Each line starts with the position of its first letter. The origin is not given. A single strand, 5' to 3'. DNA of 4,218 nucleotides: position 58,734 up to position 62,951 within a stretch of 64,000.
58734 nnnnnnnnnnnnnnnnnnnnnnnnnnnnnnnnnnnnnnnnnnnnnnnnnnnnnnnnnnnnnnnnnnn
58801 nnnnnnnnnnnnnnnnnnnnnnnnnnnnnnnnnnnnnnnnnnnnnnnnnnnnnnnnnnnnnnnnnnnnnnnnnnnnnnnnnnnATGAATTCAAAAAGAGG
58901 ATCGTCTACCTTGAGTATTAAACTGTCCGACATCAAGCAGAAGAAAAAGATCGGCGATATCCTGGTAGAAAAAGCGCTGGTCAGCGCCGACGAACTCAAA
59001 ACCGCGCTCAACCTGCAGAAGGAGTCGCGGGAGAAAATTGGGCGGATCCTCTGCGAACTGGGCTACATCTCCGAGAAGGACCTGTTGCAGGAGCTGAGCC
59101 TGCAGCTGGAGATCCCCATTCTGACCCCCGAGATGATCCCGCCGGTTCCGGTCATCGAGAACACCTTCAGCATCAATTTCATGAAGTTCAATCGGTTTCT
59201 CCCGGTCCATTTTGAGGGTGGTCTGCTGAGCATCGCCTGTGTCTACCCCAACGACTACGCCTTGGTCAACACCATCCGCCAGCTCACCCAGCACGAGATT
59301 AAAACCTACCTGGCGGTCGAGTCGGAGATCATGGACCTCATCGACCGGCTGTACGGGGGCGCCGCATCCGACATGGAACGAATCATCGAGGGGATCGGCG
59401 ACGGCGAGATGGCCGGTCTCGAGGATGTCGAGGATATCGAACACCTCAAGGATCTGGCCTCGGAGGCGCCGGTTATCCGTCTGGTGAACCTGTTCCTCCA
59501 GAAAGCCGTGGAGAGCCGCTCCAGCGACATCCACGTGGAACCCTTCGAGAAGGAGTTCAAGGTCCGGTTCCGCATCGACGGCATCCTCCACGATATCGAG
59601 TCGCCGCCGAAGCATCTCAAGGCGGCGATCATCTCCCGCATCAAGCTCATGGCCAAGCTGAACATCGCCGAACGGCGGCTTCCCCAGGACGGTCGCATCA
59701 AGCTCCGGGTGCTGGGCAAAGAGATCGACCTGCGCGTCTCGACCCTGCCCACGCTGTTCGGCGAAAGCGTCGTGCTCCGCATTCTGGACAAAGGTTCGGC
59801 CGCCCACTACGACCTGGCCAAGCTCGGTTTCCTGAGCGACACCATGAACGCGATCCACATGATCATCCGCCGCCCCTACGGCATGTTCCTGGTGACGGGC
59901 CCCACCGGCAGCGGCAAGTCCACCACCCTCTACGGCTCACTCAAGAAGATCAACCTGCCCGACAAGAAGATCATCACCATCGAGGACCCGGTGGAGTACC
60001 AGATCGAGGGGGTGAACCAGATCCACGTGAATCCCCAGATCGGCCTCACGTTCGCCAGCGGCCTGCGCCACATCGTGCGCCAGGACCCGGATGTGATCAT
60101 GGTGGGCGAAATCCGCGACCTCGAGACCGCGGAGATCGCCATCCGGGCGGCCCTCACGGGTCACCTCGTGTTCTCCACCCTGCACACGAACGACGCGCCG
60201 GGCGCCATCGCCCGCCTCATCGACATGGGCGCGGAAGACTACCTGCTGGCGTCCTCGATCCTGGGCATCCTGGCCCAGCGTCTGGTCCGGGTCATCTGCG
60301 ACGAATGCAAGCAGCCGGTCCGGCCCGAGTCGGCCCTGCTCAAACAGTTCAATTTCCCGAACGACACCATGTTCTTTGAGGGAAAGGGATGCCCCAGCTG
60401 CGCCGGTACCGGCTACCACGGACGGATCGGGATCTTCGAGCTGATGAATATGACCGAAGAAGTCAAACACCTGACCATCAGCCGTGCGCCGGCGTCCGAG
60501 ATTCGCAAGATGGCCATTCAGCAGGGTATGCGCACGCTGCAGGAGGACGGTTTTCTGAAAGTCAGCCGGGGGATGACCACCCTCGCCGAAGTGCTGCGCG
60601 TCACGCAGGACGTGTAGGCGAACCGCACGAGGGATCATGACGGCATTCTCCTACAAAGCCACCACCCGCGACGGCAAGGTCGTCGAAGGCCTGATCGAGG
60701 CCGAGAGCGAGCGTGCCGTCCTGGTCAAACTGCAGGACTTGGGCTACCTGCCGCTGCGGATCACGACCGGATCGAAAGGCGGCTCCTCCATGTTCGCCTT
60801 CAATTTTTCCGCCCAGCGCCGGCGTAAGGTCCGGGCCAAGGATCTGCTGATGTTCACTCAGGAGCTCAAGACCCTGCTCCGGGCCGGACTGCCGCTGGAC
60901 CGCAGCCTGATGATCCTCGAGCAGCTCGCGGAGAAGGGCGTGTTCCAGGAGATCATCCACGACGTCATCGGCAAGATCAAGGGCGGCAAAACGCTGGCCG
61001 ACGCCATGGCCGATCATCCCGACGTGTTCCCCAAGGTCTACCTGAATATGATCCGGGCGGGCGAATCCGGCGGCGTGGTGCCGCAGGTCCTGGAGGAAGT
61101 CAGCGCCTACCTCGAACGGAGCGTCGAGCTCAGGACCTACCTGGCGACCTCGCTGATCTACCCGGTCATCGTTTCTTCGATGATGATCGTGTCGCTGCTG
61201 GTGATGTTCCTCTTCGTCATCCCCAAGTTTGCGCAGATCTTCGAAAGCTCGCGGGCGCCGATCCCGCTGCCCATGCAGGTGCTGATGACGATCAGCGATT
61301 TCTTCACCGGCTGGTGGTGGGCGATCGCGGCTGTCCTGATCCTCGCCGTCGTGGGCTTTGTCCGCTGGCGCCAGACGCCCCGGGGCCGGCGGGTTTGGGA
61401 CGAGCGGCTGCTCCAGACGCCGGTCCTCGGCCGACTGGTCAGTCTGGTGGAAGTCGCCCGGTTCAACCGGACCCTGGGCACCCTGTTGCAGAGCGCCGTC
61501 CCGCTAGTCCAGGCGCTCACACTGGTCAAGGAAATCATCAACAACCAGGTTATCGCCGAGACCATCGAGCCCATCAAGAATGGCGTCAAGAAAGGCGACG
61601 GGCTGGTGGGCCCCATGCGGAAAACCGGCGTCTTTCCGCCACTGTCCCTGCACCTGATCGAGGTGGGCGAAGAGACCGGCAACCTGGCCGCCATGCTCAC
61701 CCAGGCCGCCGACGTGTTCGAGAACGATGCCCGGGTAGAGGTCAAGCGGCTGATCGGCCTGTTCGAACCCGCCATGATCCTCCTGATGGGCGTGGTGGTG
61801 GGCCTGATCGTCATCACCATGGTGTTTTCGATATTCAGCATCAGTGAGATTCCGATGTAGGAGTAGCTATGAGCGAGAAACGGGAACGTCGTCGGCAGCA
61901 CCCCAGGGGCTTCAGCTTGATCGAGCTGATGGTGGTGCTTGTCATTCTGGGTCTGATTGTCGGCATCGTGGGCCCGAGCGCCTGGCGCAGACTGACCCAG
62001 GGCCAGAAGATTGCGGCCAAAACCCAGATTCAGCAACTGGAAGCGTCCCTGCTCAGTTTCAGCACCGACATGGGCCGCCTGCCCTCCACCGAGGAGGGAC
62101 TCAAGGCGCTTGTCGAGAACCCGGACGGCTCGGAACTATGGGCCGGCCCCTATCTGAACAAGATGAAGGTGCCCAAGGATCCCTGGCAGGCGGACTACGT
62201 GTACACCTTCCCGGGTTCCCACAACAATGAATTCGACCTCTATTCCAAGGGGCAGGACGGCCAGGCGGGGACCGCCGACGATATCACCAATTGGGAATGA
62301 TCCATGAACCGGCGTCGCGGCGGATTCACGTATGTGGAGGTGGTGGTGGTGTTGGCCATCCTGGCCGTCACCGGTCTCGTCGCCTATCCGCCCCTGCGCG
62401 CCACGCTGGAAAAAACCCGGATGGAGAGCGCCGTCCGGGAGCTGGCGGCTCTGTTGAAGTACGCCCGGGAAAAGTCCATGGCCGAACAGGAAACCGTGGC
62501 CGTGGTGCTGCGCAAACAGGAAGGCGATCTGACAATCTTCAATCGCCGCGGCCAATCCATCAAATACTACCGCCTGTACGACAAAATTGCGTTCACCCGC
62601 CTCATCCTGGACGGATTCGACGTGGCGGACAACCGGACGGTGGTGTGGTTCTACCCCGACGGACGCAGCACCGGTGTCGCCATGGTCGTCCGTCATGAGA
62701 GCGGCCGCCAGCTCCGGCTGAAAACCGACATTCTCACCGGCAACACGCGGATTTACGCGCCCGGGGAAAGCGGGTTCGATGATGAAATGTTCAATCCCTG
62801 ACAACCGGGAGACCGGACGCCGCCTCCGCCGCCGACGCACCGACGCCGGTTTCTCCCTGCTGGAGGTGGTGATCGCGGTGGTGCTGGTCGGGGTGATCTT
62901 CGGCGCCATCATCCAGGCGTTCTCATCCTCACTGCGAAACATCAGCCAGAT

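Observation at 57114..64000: ECF sigma / anti-sigma / periplasmic protein fused transcriptionally to a gspEFGHIJ type II secretion operon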

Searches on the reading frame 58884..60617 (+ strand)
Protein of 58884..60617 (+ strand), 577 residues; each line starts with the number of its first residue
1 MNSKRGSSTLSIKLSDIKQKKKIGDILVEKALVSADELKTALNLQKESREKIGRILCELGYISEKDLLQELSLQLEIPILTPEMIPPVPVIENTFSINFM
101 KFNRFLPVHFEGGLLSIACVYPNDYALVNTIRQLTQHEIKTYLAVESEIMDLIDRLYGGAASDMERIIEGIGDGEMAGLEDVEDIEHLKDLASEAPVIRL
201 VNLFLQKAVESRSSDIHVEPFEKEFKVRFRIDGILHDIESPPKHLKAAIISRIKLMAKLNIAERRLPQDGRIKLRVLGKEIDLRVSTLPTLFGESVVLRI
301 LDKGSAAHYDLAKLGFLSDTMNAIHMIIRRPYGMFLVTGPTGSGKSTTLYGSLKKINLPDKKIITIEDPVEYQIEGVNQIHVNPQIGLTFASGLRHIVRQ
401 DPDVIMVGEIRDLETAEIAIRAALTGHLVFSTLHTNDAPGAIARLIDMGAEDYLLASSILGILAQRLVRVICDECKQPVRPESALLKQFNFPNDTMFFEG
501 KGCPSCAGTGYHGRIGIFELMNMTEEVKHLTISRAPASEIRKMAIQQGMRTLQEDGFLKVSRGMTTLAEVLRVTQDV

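Call 6: search_protein_families(library=pfam, proteins=[window:58884-60617:+], max_evalue=0.01)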
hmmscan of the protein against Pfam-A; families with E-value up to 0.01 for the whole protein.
window:58884-60617:+ (577 aa): 5 families
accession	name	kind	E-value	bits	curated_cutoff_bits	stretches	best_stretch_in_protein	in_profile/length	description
PF00437.27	T2SSE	-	3.8e-142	473.8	24.9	1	192-572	3-370/370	Type II/IV secretion system protein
PF05157.20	MshEN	-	3.5e-13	49.8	23.1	1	77-162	3-89/90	MshEN domain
PF13555.12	AAA_29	-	0.001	19.2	27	1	322-349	13-39/61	P-loop containing region of AAA domain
PF25199.1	nSTAND_NTPase5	-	0.0052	17.1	34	0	329-369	38-79/145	Novel STAND NTPase 5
PF13191.12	AAA_16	-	0.0077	17.2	32.6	0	330-446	23-124/167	AAA ATPase domain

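Call 7: search_protein_families(library=ncbifam, proteins=[window:58884-60617:+], max_evalue=0.01)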
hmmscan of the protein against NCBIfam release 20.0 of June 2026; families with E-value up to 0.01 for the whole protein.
window:58884-60617:+ (577 aa): 21 families
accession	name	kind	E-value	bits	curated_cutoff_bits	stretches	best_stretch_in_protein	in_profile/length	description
TIGR02533.1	type_II_gspE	equivalog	9.9e-198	657.7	630.25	1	95-574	4-486/486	type II secretion system ATPase GspE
TIGR02538.1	type_IV_pilB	equivalog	5.1e-186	619.6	675.65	1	22-576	1-564/564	type IV-A pilus assembly ATPase PilB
NF053534.1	T4PilAsmATPsTfpB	equivalog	1.3e-144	482.8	850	1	67-574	68-582/584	type IV pilus assembly ATPase TfpB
NF007755.0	PRK10436.1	equivalog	4.9e-136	454.1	617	1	109-574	23-459/465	type II secretion system protein GspE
NF041000.1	ATPase_ComGA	equivalog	2.6e-79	266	300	1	204-469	3-266/267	competence type IV pilus ATPase ComGA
TIGR01420.1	pilT_fam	subfamily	2e-53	181.8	319.1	1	204-470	5-270/343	PilT/PilU family type 4a pilus ATPase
TIGR02525.1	plasmid_TraJ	equivalog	8.1e-29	100.7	368.3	1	296-463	120-289/372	plasmid transfer ATPase TraJ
TIGR02524.1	dot_icm_DotB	equivalog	4.8e-21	75.3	463.3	1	323-451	125-262/358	Dot/Icm type IV secretion system ATPase DotB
TIGR02782.1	TrbB_P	equivalog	2e-17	63.5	304.55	1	335-448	139-255/303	P-type conjugative transfer ATPase TrbB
NF053729.1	c-di-GMP_motif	domain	2.5e-16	59.2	38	1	22-74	1-53/53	cyclic di-GMP-binding domain-containing protein, MshE-related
NF058587.1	archaellum_moto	equivalog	5.2e-16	58.5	550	1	293-445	236-393/527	archaellum flagellar ATPase motor FlaI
TIGR03819.1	heli_sec_ATPase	hypoth_equivalog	3e-13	49.7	373.15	1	293-454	139-306/340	TadA family conjugal transfer-associated ATPase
TIGR02788.1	VirB11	equivalog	3.6e-12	45.9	249.95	1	335-450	147-267/308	P-type DNA transfer ATPase VirB11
NF010469.0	PRK13894.1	subfamily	1e-11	44.8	508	1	322-447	140-266/320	conjugal transfer ATPase TrbB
NF010407.0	PRK13833.1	subfamily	1.1e-11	44.8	499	1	335-451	147-265/323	conjugal transfer protein TrbB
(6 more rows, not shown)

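Call 55: find_homologous_proteins(query=window:58911-60614:+, max_evalue=1e-100)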
Query window:58911-60614:+ (568 aa): 7995 proteins with E <= 1e-100 among 8000 candidates; the best 120 are listed.
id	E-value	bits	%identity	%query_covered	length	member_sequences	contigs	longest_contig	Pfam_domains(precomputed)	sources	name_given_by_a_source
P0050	0.0e+0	1240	99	100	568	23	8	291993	PF05157.21,PF00437.27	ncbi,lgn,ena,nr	ncbi:MAG TPA: type II secretion system ATPase GspE [Acidobacteriota bacterium]|nr:type II secretion 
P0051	0.0e+0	1206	96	100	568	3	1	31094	PF05157.21,PF00437.27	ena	-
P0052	0.0e+0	1101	86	100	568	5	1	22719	PF05157.21,PF00437.27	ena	-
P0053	0.0e+0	1091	85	100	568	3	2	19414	PF05157.21,PF00437.27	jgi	-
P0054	0.0e+0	1090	85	100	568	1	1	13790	PF05157.21,PF00437.27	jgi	jgi:general secretion pathway protein E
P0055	7.1e-298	1006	79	97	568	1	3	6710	PF05157.21,PF00437.27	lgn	-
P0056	2.0e-296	1002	76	100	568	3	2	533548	PF05157.21,PF00437.27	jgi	-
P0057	4.0e-289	978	79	98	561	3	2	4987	PF05157.21,PF00437.27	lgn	-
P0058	4.4e-281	951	75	100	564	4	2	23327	PF05157.21,PF00437.27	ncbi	-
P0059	8.1e-280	947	75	100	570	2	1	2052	PF05157.21,PF00437.27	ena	-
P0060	3.0e-272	922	73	100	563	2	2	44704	PF05157.21,PF00437.27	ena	-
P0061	2.9e-247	840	66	100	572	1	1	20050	PF05157.21,PF00437.27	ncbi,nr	ncbi:MAG: type II secretion system ATPase GspE [Acidobacteria bacterium]|nr:type II secretion system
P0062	3.3e-244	829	64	100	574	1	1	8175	PF05157.21,PF00437.27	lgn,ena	-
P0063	8.6e-244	828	66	100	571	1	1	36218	PF05157.21,PF00437.27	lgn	-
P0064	3.6e-243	826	65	100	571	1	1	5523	PF05157.21,PF00437.27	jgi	jgi:general secretion pathway protein E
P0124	3.5e-238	810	65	100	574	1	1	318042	PF05157.21,PF00437.27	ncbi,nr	ncbi:MAG: type II secretion system ATPase GspE [Acidobacteria bacterium]|nr:type II secretion system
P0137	1.1e-237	808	65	100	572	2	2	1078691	PF05157.21,PF00437.27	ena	-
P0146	2.5e-237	807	63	100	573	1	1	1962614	PF05157.21,PF00437.27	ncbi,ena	-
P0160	1.2e-236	805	63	100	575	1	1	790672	PF05157.21,PF00437.27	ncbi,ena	-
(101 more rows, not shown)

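Call 56: find_encoding_contigs(protein=P0146, flank=4000, max_places=1)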
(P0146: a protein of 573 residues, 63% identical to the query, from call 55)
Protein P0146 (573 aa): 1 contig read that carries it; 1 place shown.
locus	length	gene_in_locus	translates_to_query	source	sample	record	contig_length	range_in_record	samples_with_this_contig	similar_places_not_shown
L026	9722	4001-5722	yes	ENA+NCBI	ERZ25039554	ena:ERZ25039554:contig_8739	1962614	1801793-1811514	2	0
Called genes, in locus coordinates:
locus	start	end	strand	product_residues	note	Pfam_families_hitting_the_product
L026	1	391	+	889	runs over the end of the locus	PF07517:SecA_DEAD, PF00270:DEAD (faint), PF01043:SecA_PP_bind, PF21090:P-loop_SecA, PF07516:SecA_SW, PF02810:SEC-C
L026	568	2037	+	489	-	PF00478:IMPDH, PF00571:CBS, PF03060:NMO, PF01070:FMN_dh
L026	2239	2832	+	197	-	PF04542:Sigma70_r2, PF08281:Sigma70_r4_2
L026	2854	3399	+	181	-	-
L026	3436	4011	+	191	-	-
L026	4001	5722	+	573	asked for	PF05157:MshEN, PF00437:T2SSE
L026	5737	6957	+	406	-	PF28597:T2SSF_N, PF00482:T2SSF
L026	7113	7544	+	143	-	PF07963:N_methyl, PF08334:T2SSG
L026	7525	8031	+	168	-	PF07963:N_methyl (weak)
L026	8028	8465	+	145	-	PF07963:N_methyl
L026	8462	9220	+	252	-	PF07963:N_methyl (weak)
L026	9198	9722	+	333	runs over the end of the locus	PF21687:T2SSK_1st, PF03934:T2SSK (weak), PF12836:HHH_3 (weak)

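Call 57: find_encoding_contigs(protein=P0137, flank=4000, max_places=1)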
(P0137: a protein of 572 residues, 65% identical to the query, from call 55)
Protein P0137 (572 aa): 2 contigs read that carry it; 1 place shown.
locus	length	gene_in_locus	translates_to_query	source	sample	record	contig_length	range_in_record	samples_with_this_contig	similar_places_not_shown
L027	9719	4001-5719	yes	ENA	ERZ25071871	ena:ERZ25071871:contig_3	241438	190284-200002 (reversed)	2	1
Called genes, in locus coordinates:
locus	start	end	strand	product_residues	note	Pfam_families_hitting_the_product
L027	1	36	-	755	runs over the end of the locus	PF13620:CarboxypepD_reg, PF13715:CarbopepD_reg_2, PF07715:Plug, PF00593:TonB_dep_Rec_b-barrel, PF14905:OMP_b-brl_3 (weak)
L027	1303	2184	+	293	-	PF01551:Peptidase_M23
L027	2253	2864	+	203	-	PF04542:Sigma70_r2, PF08281:Sigma70_r4_2, PF04545:Sigma70_r4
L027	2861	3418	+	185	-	-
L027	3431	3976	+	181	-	-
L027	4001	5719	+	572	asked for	PF05157:MshEN, PF00437:T2SSE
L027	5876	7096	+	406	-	PF28597:T2SSF_N, PF00482:T2SSF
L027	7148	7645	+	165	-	PF08334:T2SSG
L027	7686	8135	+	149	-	-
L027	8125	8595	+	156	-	PF07963:N_methyl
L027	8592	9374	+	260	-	-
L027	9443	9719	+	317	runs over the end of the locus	PF21687:T2SSK_1st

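Call 58: find_encoding_contigs(protein=P0124, flank=4000, max_places=1)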
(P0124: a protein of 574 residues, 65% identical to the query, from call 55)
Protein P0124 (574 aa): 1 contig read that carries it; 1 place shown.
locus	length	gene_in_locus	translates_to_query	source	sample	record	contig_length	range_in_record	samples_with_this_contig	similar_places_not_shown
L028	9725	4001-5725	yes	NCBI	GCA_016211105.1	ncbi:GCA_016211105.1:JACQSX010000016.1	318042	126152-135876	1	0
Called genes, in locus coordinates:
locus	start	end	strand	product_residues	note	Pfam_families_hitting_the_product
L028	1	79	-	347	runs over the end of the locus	PF00535:Glycos_transf_2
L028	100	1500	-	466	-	PF03559:Hexose_dehydrat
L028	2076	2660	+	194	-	PF04542:Sigma70_r2, PF08281:Sigma70_r4_2, PF04545:Sigma70_r4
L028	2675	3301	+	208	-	-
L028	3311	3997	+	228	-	-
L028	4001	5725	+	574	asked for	PF05157:MshEN, PF00437:T2SSE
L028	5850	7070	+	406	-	PF28597:T2SSF_N, PF00482:T2SSF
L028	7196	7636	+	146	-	PF07963:N_methyl, PF08334:T2SSG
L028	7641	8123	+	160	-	PF07963:N_methyl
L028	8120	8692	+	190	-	PF07963:N_methyl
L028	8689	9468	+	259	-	PF07963:N_methyl (weak)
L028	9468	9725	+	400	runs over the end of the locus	PF21687:T2SSK_1st, PF03934:T2SSK, PF12836:HHH_3 (weak)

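Call 59: find_encoding_contigs(protein=P0160, flank=4000, max_places=1)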
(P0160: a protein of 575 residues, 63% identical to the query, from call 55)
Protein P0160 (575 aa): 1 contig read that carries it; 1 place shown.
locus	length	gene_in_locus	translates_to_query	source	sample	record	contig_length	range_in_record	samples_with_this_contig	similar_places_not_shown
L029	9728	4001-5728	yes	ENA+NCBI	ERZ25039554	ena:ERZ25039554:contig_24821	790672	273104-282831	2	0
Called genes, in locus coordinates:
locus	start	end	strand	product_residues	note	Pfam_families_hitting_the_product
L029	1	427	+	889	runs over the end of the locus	PF07517:SecA_DEAD, PF00270:DEAD (weak), PF01043:SecA_PP_bind, PF21090:P-loop_SecA, PF07516:SecA_SW, PF02810:SEC-C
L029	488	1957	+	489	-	PF00478:IMPDH, PF01070:FMN_dh (weak), PF00571:CBS, PF03060:NMO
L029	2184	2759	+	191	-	PF07638:Sigma70_ECF (faint), PF04542:Sigma70_r2, PF08281:Sigma70_r4_2, PF04545:Sigma70_r4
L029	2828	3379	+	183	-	-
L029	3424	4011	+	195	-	-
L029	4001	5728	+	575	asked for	PF05157:MshEN, PF00437:T2SSE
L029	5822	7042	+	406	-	PF28597:T2SSF_N, PF00482:T2SSF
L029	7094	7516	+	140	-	PF07963:N_methyl, PF08334:T2SSG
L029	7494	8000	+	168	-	PF07963:N_methyl (weak)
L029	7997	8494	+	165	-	PF07963:N_methyl (weak)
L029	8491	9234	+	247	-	PF07963:N_methyl (weak)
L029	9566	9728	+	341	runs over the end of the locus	PF21687:T2SSK_1st, PF03934:T2SSK (weak), PF12836:HHH_3 (weak)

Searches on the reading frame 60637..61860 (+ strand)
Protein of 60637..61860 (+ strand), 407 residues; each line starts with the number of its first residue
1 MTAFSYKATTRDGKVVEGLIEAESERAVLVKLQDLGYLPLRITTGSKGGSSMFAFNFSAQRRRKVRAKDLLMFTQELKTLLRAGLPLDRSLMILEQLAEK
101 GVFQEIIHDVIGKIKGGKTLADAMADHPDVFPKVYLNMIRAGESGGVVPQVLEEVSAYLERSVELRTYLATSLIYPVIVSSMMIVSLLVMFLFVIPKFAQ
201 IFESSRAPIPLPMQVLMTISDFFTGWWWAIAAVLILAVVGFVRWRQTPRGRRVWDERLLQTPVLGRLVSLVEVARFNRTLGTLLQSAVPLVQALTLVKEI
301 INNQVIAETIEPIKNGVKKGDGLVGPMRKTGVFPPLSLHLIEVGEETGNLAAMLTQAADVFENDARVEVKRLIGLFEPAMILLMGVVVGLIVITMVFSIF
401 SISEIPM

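Call 6: search_protein_families(library=pfam, proteins=[window:60637-61860:+], max_evalue=0.01)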
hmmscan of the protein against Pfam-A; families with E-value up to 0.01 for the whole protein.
window:60637-61860:+ (407 aa): 1 family
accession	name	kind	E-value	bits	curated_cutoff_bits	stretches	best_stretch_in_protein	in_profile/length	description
PF00482.28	T2SSF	-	2e-56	189.8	25.2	2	73-196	1-125/125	Type II secretion system (T2SS), protein F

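Call 7: search_protein_families(library=ncbifam, proteins=[window:60637-61860:+], max_evalue=0.01)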
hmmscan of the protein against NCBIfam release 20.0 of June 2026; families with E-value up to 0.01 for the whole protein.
window:60637-61860:+ (407 aa): 6 families
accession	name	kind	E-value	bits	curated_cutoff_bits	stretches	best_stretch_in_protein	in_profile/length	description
TIGR02120.1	GspF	equivalog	1.2e-115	387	424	1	4-403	1-398/401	type II secretion system inner membrane protein GspF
NF047826.1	T3SSXpsF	equivalog_domain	5.5e-94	315.2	650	1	1-403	1-401/405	type II secretion system protein XpsF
NF052606.1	T4PiliAsmPilCMyx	equivalog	6.3e-89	298.7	700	1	2-404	20-416/419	type IV pilus assembly protein PilC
NF052607.1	T4PiliAsmPilCThrm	equivalog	4.3e-88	296.1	700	1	1-402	1-400/406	type IV pilus assembly protein PilC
NF007861.0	PRK10573.1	equivalog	4.3e-72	243.4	401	1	4-405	7-397/401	protein transport protein HofC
NF041012.2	T4P_ComGB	equivalog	1.1e-34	120.3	240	1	72-401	5-329/332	competence type IV pilus assembly protein ComGB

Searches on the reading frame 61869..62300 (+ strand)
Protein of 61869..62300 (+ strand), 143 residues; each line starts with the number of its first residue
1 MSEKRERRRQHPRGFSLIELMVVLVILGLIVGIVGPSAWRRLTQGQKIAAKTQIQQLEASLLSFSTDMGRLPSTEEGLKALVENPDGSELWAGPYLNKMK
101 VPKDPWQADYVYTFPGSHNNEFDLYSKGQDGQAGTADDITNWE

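Call 6: search_protein_families(library=pfam, proteins=[window:61869-62300:+], max_evalue=0.01)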
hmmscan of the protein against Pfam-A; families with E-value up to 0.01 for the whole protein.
window:61869-62300:+ (143 aa): 2 families
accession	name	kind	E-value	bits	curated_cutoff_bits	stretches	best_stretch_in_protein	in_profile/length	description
PF08334.16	T2SSG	-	6.6e-33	113.4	21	1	41-142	5-108/108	Type II secretion system (T2SS), protein G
PF07963.17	N_methyl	-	1.5e-08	34.3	21.2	1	13-34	5-26/27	Prokaryotic N-terminal methylation motif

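Call 7: search_protein_families(library=ncbifam, proteins=[window:61869-62300:+], max_evalue=0.01)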
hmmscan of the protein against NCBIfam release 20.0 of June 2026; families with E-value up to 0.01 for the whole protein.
window:61869-62300:+ (143 aa): 10 families
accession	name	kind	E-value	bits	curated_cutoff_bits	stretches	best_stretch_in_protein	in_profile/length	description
TIGR01710.1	typeII_sec_gspG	equivalog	2.2e-39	134.5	88.85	1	13-143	1-134/134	type II secretion system major pseudopilin GspG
TIGR01708.2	typeII_sec_gspH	equivalog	8.6e-09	35.6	80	1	13-80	2-65/169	type II secretion system minor pseudopilin GspH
TIGR02532.1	IV_pilin_GFxxxE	domain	8.9e-08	31.7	16.3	1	13-34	2-23/24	prepilin-type N-terminal cleavage/methylation domain-containing protein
NF041775.1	typeIV_PilA_Myxo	equivalog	1.9e-05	24.8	400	1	11-70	9-68/214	type IV pilin protein PilA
NF007800.0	PRK10506.1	equivalog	2e-05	24.5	158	1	9-53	5-48/163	prepilin peptidase-dependent protein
NF041013.1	T4P_ComGE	equivalog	0.00016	21.7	49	1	13-56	4-47/83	competence type IV pilus minor pilin ComGE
NF007862.0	PRK10574.1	equivalog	0.00081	19.5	138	1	11-42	3-34/145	prepilin peptidase-dependent pilin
NF040999.1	pilin_ComGC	equivalog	0.0026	17.9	75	1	13-74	2-63/84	competence type IV pilus major pilin ComGC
TIGR02596.1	TIGR02596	subfamily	0.0026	17.8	70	1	15-51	1-36/196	Verru_Chthon cassette protein D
NF007660.0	PRK10332.1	equivalog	0.0028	18.1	86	1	10-57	6-50/107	prepilin-type N-terminal cleavage/methylation domain-containing protein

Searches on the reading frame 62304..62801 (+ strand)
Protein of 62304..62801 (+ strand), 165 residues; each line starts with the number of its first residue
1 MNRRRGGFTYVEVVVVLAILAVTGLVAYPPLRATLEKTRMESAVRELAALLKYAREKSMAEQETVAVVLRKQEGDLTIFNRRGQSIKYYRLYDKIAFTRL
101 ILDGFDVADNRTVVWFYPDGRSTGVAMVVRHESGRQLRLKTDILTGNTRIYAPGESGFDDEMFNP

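Call 6: search_protein_families(library=pfam, proteins=[window:62304-62801:+], max_evalue=0.01)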
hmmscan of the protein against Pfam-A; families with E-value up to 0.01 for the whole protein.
window:62304-62801:+ (165 aa): 2 families
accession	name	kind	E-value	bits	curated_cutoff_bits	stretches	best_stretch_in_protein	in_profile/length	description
PF12019.13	GspH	-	1.3e-05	26.1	21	1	43-139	1-102/108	Type II transport protein GspH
PF07963.17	N_methyl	-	5e-05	23.1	21.2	1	3-28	2-27/27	Prokaryotic N-terminal methylation motif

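Call 7: search_protein_families(library=ncbifam, proteins=[window:62304-62801:+], max_evalue=0.01)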
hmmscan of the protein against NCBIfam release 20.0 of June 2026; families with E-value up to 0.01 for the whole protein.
window:62304-62801:+ (165 aa): 10 families
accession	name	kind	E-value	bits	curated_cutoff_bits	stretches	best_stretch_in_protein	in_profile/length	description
NF047827.1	T3SSXpsH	equivalog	2.6e-10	40.2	160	1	7-150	2-139/145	type II secretion system protein XpsH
NF040982.1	ComGD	equivalog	8.2e-09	36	70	1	7-92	3-88/139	competence type IV pilus minor pilin ComGD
TIGR01708.2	typeII_sec_gspH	equivalog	5.1e-06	26.6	80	1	7-73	3-69/169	type II secretion system minor pseudopilin GspH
TIGR02596.1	TIGR02596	subfamily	0.00025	21.2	70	1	8-74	1-67/196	Verru_Chthon cassette protein D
NF007800.0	PRK10506.1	equivalog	0.00033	20.5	158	1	3-75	6-78/163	prepilin peptidase-dependent protein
TIGR02532.1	IV_pilin_GFxxxE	domain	0.00085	19.1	16.3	1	6-28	2-24/24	prepilin-type N-terminal cleavage/methylation domain-containing protein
TIGR01710.1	typeII_sec_gspG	equivalog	0.0038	17.3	88.85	1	7-51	2-46/134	type II secretion system major pseudopilin GspG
NF007862.0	PRK10574.1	equivalog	0.004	17.3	138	1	4-43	3-42/145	prepilin peptidase-dependent pilin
NF041013.1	T4P_ComGE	equivalog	0.0046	17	49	1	7-80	5-80/83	competence type IV pilus minor pilin ComGE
NF041904.1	exo-PATE_PelW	equivalog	0.0049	15.4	1000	1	96-134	38-76/543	pectate disaccharide-lyase PelW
